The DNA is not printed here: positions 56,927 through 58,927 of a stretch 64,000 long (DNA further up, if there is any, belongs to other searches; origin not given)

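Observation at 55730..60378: Short-chain adenylating enzyme + dedicated carrier protein + second Kbl-like alpha-oxoamine synthase, facing a first Kbl paralog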

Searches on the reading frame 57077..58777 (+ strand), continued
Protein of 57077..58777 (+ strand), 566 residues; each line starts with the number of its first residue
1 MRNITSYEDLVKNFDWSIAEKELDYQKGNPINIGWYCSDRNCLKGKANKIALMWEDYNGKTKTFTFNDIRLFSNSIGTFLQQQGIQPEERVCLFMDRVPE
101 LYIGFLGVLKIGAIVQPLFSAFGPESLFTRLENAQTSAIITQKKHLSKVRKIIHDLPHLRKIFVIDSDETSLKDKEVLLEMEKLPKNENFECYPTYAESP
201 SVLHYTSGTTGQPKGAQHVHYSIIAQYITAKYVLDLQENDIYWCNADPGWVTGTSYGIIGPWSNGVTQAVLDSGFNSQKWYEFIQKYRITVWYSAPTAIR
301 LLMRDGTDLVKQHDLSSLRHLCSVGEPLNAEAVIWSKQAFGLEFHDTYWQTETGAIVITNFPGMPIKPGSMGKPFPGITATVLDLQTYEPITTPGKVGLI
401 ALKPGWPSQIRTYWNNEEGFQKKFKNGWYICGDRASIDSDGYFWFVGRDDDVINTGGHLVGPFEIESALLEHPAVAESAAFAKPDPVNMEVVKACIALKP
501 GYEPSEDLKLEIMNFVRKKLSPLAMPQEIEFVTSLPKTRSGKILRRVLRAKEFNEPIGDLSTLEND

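Call 78: find_encoding_contigs(protein=P0132, flank=5000, max_places=2)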
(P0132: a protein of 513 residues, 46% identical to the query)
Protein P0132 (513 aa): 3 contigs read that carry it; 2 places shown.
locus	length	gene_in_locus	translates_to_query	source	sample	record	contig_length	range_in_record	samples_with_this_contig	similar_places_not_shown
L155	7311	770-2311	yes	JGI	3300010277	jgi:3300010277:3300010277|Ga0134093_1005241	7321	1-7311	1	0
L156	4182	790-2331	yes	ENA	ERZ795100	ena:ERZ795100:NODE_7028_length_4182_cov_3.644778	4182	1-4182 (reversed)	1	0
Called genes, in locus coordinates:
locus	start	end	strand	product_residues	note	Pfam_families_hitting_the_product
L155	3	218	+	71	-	?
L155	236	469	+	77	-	-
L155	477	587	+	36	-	-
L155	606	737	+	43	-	-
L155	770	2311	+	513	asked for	PF00501:AMP-binding, PF13193:AMP-binding_C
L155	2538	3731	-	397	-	PF03062:MBOAT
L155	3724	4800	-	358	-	PF07611:DUF1574 (faint)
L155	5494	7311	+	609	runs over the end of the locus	?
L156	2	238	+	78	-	?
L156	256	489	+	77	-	-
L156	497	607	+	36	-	-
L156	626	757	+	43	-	-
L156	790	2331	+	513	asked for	PF00501:AMP-binding, PF13193:AMP-binding_C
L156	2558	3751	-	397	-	PF03062:MBOAT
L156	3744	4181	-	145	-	?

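Call 81: find_encoding_contigs(protein=P0126, flank=5000, max_places=2)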
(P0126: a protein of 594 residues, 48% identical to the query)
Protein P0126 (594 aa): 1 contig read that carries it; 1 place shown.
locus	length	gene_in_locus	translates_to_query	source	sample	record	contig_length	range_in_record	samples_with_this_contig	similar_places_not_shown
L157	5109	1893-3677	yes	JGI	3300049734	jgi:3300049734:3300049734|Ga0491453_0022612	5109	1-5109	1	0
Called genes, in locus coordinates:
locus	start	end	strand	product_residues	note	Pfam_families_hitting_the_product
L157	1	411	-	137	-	?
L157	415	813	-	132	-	PF11154:DUF2934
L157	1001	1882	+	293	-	PF14716:HHH_8, PF14520:HHH_5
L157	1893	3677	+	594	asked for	PF00501:AMP-binding, PF13193:AMP-binding_C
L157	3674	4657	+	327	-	PF00676:E1_dh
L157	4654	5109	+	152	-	?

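Call 82: find_encoding_contigs(protein=P0175, flank=5000, max_places=2)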
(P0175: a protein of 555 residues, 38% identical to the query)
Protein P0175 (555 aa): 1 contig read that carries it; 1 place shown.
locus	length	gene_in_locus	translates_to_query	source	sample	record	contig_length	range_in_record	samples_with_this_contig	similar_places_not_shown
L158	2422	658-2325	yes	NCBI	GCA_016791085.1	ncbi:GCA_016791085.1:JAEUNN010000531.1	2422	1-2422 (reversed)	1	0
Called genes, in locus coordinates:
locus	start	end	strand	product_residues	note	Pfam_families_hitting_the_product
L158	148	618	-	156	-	-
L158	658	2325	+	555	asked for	PF00501:AMP-binding, PF13193:AMP-binding_C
